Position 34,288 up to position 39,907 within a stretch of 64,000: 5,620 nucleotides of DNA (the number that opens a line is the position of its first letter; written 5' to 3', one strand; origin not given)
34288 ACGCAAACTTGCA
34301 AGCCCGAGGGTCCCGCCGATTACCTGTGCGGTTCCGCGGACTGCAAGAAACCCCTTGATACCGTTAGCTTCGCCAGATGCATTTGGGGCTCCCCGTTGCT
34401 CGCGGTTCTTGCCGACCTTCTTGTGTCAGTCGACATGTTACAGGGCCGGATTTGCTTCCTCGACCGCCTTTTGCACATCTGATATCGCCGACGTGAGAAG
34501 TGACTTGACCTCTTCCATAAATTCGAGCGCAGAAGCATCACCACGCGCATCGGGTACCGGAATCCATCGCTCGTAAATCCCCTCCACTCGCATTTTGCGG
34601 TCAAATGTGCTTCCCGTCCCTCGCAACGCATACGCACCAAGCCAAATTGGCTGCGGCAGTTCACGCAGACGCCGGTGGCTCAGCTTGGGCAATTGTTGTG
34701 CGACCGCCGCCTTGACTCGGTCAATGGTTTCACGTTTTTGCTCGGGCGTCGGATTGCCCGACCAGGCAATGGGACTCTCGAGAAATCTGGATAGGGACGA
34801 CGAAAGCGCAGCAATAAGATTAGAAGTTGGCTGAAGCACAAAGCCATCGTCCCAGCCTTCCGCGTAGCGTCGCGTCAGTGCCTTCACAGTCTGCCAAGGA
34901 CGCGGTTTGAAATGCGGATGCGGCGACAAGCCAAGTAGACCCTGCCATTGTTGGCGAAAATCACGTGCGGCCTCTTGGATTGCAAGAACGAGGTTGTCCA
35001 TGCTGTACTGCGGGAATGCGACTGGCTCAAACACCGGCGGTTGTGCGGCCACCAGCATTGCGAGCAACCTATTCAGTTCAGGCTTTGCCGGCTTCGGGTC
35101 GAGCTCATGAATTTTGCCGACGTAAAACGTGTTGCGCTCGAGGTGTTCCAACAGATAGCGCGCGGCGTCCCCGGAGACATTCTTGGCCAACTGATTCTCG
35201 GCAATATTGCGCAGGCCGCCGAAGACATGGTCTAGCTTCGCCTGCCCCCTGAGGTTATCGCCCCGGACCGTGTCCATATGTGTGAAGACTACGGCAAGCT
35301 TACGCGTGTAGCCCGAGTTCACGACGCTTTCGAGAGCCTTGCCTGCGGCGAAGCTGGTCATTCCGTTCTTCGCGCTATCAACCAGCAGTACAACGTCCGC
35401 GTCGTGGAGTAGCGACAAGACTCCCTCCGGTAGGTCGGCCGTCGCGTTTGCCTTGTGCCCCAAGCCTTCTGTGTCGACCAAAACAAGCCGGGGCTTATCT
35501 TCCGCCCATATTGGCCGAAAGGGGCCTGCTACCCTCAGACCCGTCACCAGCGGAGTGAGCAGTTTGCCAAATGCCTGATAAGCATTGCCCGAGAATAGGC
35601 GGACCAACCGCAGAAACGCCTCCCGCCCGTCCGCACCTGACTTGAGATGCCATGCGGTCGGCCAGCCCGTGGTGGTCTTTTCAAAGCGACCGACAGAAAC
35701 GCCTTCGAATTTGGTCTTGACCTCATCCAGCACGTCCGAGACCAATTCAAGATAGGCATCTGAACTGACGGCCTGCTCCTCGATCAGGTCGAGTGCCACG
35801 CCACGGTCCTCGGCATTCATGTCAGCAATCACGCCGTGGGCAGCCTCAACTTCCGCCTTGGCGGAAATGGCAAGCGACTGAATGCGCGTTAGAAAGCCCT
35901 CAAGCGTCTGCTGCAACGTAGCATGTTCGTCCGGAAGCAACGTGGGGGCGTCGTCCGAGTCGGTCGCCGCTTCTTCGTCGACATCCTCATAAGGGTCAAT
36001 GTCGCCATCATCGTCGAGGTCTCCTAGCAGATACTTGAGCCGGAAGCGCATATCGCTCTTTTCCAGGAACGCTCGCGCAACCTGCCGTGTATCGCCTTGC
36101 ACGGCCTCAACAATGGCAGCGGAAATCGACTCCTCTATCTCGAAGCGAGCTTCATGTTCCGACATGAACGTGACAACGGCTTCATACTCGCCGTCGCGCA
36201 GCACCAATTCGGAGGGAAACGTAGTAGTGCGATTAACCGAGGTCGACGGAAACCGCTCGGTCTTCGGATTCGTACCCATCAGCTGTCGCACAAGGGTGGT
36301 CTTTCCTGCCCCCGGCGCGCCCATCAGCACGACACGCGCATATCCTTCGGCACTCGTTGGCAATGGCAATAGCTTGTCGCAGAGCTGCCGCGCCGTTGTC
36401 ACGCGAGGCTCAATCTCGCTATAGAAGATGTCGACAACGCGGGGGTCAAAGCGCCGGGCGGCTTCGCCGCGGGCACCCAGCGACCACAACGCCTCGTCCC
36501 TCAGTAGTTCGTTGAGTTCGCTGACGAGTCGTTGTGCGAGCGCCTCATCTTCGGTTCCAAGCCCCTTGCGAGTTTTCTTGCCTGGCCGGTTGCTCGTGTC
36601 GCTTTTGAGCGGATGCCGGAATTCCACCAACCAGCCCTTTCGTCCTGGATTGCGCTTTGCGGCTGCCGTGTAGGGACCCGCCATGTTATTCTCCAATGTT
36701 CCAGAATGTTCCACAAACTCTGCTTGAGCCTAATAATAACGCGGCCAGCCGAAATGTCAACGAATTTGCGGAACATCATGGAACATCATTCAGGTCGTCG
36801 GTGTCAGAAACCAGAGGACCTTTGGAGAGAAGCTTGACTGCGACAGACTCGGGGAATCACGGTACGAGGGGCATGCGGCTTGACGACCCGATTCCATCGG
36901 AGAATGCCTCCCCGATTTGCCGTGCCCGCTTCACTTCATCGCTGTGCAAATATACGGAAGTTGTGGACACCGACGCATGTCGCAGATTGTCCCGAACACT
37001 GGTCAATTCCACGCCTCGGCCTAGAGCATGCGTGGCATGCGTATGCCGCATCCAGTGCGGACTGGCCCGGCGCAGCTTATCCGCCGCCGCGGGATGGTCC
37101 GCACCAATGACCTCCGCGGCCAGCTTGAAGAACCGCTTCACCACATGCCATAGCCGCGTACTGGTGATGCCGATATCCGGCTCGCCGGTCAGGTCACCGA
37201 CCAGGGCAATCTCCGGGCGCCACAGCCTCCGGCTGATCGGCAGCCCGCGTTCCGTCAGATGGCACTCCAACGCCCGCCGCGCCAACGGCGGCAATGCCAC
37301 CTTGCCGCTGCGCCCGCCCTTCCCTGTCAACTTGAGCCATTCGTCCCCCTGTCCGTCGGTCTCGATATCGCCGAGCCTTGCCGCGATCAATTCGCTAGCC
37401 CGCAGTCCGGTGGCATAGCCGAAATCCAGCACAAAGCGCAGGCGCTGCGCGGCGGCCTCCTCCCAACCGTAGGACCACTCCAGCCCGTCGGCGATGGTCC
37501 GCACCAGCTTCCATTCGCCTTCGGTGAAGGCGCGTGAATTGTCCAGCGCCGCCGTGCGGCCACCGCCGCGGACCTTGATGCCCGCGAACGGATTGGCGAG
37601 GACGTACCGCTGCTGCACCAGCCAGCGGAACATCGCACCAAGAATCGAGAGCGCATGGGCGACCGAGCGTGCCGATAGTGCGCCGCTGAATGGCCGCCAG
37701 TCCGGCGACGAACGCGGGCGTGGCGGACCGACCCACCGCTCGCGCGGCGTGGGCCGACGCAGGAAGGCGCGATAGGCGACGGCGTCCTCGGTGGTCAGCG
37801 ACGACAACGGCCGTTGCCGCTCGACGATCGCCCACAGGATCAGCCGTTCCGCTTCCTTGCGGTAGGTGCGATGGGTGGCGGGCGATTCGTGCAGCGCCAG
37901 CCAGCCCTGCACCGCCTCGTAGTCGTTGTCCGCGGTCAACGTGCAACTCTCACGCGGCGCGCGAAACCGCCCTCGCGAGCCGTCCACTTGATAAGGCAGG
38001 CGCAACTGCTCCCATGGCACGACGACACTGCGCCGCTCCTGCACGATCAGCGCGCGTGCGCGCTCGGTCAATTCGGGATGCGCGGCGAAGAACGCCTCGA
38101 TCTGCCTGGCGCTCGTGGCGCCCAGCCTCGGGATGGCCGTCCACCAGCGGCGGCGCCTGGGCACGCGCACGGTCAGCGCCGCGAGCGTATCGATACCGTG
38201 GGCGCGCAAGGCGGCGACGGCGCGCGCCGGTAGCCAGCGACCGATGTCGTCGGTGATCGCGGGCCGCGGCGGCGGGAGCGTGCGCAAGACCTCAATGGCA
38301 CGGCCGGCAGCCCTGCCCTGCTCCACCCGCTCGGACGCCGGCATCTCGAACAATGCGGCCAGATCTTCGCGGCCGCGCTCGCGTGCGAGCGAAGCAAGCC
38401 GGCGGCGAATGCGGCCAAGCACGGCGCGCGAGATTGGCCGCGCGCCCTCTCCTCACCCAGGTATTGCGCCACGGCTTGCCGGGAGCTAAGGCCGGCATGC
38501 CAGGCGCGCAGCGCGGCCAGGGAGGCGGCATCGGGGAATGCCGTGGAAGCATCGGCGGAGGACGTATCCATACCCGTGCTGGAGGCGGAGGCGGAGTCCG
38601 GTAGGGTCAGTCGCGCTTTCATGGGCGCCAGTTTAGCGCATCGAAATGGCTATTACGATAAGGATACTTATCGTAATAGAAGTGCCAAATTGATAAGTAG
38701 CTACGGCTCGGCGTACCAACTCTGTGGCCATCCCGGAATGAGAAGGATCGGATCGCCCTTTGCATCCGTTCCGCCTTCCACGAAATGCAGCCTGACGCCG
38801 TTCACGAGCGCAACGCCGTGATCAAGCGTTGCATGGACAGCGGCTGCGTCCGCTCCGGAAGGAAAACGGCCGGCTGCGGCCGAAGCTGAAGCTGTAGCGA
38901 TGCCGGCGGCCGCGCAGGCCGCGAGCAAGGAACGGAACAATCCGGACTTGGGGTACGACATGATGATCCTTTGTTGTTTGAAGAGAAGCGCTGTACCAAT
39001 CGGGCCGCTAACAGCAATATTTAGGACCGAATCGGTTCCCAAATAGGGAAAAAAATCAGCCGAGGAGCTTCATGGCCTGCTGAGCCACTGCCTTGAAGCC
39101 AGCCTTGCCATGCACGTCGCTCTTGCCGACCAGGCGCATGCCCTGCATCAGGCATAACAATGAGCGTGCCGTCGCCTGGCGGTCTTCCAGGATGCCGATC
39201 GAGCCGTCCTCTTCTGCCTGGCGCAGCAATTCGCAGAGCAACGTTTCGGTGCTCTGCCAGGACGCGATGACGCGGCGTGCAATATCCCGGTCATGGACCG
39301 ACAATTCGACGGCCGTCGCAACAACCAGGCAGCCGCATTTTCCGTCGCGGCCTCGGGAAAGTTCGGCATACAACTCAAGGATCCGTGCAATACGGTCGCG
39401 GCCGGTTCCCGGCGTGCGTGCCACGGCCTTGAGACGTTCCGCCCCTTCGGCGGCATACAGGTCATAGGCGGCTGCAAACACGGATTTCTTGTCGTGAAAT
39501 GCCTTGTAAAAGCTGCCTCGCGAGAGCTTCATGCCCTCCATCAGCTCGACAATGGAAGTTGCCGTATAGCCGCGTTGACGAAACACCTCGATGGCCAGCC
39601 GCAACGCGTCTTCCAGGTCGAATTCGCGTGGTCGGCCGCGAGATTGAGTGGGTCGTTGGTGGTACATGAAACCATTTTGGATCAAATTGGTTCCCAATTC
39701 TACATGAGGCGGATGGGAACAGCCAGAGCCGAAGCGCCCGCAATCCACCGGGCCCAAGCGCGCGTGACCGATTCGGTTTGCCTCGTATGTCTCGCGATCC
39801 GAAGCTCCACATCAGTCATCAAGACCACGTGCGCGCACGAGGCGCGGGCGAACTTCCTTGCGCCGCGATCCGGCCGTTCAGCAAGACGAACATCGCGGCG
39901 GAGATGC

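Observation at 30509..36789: Candidate undescribed anti-phage system: arm-domain dynamin-like GTPase plus REase/degenerate-STAND protein, in an island at dif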

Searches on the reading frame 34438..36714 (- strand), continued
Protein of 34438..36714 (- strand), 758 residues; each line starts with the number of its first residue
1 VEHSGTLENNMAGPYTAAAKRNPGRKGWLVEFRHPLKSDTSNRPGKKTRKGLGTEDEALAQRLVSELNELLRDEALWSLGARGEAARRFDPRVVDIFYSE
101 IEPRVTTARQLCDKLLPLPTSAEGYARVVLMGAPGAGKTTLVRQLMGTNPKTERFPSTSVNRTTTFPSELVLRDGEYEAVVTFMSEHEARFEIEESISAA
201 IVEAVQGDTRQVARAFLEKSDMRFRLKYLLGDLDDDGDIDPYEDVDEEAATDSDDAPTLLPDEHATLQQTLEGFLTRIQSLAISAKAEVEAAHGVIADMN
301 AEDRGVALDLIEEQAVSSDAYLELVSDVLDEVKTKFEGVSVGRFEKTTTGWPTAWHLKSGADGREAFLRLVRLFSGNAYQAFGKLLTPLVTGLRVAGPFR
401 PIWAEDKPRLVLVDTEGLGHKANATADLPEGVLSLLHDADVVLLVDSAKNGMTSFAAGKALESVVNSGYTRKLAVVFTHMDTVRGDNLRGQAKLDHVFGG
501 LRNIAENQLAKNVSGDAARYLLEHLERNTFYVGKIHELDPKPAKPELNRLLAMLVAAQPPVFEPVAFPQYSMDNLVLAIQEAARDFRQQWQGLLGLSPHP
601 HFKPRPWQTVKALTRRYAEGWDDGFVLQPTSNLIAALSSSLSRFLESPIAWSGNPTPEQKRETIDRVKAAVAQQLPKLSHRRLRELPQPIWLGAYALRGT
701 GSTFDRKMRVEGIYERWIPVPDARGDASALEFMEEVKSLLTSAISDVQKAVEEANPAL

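Call 65: search_dna_similar(query=P0123, collection=plasmids, mode=protein, max_rows=12)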
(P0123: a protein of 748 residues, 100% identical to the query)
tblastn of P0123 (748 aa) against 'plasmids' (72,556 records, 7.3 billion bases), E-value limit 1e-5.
Records with a match: 11; places in all: 11; records where one place covers at least 80% of the query: 10.
Best place of each record, by identity: <60% 11.
By first word of the organism name: Rhodococcus 5; Rhizobium 2; Agrobacterium 1; Azospirillum 1; Bradyrhizobium 1; Caballeronia 1.
By predicted mobility (MOB-suite, as given by PLSDB): non-mobilizable 4; conjugative 4; mobilizable 3.
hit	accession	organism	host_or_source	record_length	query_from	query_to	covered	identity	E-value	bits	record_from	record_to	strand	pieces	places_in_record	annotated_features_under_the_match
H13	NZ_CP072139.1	Agrobacterium sp. S7/73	Phyla canescens,cell culture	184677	5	742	99%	37.2%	3e-118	399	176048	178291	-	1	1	hypothetical protein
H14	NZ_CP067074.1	Rhizobium sp. AB2/73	Phyla canescens,cell culture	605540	5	742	99%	37.2%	3e-118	399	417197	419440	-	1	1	hypothetical protein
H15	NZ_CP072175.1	Rhizobium sp. AB2/73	Phyla canescens,cell culture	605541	5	742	99%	37.2%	3e-118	399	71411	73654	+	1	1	hypothetical protein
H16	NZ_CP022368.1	Azospirillum sp. TSH58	single cell,paddy soils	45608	5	746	99%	36.2%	2e-102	353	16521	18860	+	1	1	hypothetical protein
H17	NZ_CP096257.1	Bradyrhizobium barranii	Glycine max cv. AC Glengarry,Cell ...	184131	5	734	98%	35.9%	1e-102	353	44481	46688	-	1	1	hypothetical protein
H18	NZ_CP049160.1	Caballeronia sp. SBC1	whole organism,soil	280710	5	736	98%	33.5%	5e-100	346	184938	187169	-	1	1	hypothetical protein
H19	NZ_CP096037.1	Rhodococcus pyridinivorans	cell culture,soil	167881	97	748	87%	32.1%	7e-65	242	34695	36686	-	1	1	hypothetical protein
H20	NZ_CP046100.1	Rhodococcus sp. AQ5-07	Metagenomic Assembly,Chronically low ...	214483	95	741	86%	31.7%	2e-69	256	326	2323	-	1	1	hypothetical protein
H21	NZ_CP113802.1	Rhodococcus pyridinivorans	sediment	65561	103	748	86%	31.2%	2e-64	241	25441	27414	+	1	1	hypothetical protein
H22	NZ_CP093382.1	Rhodococcus opacus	cell culture,forest soil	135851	103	709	81%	32.5%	2e-61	232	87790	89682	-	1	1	hypothetical protein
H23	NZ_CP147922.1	Rhodococcus qingshengii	sediment,mangrove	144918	95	643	73%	32.5%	4e-61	231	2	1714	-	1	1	none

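Call 80: find_encoding_contigs(protein=P0124, flank=8000, max_places=3)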
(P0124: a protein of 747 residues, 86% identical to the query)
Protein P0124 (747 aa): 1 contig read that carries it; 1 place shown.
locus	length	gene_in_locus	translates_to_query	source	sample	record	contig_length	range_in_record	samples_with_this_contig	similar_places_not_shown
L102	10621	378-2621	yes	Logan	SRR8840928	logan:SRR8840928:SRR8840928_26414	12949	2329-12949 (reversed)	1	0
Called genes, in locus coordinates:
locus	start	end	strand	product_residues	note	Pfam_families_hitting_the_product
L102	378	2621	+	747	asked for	PF01926:MMR_HSR1 (faint)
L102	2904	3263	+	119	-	PF12728:HTH_17 (faint)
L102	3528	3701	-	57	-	-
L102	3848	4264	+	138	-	-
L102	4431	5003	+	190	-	PF12728:HTH_17 (faint)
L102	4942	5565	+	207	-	PF18143:HAD_SAK_2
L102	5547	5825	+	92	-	-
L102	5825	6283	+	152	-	-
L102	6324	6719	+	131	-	-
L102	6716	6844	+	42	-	-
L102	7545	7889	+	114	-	-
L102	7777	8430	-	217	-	PF19570:DUF6088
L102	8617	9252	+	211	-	-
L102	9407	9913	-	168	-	-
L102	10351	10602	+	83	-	-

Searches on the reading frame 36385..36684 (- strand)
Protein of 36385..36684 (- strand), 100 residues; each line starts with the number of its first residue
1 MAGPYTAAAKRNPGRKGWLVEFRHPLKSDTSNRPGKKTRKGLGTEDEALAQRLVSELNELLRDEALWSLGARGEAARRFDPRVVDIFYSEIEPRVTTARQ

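Call 71: search_protein_families(library=pfam, alignment_id=A7, max_evalue=10)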
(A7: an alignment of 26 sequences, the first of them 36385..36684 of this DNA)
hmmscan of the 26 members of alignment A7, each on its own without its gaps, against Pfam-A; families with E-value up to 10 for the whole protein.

A. member 1, window:36385-36684:- (100 aa): 0 families

B. families by the number of members that match (of 26 scanned): 2 families
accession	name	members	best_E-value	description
PF20172.3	DUF6538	9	0.0097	Domain of unknown function (DUF6538)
PF11546.13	CompInhib_SCIN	2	0.23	Staphylococcal complement inhibitor SCIN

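Call 72: search_solved_structures(query=A7, max_evalue=10, show_alignments=3)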
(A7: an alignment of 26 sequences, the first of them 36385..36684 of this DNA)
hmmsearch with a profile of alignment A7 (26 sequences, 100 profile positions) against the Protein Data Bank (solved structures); distinct sequences matched with E-value up to 10: 2.
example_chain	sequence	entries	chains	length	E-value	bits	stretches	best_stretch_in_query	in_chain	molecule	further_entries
1m9i_A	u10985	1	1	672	0.76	13.6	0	28-55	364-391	Annexin VI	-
1avc_A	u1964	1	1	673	0.91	13.4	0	28-56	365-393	ANNEXIN VI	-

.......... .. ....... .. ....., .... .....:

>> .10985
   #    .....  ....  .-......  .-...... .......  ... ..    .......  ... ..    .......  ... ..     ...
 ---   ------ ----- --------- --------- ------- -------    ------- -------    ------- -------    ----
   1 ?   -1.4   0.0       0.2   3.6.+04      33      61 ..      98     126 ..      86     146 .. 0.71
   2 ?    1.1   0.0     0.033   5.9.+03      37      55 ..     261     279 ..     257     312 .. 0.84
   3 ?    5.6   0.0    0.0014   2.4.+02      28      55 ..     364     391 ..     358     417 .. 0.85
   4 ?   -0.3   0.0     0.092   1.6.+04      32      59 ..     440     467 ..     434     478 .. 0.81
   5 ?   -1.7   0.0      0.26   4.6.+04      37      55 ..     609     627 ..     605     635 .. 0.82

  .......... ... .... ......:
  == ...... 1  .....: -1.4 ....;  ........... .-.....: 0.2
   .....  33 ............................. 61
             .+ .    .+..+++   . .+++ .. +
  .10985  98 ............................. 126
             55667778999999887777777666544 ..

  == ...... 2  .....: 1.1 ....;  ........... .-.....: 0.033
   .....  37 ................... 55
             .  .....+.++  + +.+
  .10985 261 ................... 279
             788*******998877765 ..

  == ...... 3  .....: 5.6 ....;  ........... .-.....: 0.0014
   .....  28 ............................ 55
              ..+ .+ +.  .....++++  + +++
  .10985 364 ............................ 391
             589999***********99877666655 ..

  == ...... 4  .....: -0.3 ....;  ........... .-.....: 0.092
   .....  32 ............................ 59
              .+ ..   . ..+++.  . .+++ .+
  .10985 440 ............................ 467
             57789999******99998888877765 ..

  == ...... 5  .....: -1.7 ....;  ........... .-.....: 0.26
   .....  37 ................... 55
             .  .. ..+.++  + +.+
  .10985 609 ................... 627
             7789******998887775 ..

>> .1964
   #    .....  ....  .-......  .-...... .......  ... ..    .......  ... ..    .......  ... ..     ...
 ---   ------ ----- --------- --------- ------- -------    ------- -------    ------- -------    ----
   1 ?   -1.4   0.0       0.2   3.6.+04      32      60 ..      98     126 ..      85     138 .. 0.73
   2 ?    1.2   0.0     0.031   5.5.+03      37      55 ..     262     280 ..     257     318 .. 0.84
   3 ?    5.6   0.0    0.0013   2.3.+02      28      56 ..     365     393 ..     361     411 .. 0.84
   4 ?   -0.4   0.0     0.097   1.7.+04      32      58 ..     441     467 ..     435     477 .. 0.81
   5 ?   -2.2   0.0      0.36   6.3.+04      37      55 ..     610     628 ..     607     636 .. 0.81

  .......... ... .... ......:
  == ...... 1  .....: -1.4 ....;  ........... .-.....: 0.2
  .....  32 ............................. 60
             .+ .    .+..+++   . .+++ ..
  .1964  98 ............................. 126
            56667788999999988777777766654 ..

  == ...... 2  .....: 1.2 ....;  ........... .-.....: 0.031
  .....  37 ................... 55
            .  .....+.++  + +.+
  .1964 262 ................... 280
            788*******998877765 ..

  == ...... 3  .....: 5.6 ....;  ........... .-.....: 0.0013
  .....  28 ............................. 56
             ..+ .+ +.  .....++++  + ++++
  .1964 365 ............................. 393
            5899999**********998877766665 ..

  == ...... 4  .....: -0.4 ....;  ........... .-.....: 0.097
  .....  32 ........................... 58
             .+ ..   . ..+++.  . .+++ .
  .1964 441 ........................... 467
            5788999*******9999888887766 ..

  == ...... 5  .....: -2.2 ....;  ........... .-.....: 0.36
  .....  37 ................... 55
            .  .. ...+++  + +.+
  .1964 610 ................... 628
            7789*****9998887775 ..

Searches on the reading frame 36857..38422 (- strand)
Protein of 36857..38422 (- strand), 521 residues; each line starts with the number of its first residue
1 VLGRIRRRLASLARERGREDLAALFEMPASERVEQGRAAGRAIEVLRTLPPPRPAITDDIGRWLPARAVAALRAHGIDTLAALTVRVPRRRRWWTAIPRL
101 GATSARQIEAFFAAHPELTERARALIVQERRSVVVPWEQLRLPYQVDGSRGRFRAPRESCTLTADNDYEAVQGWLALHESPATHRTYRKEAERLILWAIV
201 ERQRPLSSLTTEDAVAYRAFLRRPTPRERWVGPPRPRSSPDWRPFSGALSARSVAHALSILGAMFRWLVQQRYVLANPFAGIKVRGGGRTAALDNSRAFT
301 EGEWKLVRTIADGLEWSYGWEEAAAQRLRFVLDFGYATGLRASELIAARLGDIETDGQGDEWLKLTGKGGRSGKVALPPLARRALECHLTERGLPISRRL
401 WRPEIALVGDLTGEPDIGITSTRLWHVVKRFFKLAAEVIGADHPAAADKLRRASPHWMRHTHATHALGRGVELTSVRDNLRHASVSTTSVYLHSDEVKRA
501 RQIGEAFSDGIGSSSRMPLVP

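Call 10: search_protein_families(library=pfam, proteins=[window:36857-38422:-], max_evalue=0.001)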
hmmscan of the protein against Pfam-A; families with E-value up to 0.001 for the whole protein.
window:36857-38422:- (521 aa): 2 families
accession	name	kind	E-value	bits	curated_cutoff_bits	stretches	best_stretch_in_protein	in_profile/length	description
PF12482.14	DUF3701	-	7.5e-27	93.8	26.9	1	46-136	2-93/93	Phage integrase protein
PF00589.27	Phage_integrase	-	4.6e-15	56.3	27.1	1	324-496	20-170/172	Phage integrase family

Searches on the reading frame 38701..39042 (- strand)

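Call 42: search_protein_families(library=pfam, proteins=[window:38701-39042:-], max_evalue=0.01)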
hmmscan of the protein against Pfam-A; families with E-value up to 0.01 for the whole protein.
window:38701-39042:- (113 aa): 1 family
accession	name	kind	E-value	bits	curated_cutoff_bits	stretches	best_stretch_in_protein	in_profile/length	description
PF06441.18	EHN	-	0.0023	18.6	22.8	1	72-110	66-105/107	Epoxide hydrolase N terminus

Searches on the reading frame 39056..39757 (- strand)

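Call 10: search_protein_families(library=pfam, proteins=[window:39056-39757:-], max_evalue=0.001)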
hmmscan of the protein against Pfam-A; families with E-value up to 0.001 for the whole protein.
window:39056-39757:- (233 aa): 4 families
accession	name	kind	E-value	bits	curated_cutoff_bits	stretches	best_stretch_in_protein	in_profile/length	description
PF00440.29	TetR_N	-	1.6e-08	34.6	24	1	52-97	2-47/47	Bacterial regulatory proteins, tetR family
PF16925.10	TetR_C_13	-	7.1e-08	33.3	27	1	119-208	1-90/109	Tetracyclin repressor-like, C-terminal domain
PF21993.1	TetR_C_13_2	-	0.0002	22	27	1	122-207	4-84/103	Transcriptional regulator LmrA/YxaF-like, C-terminal domain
PF13977.11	TetR_C_6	-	0.00026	21.6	27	1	120-209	2-88/115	BetI-type transcriptional repressor, C-terminal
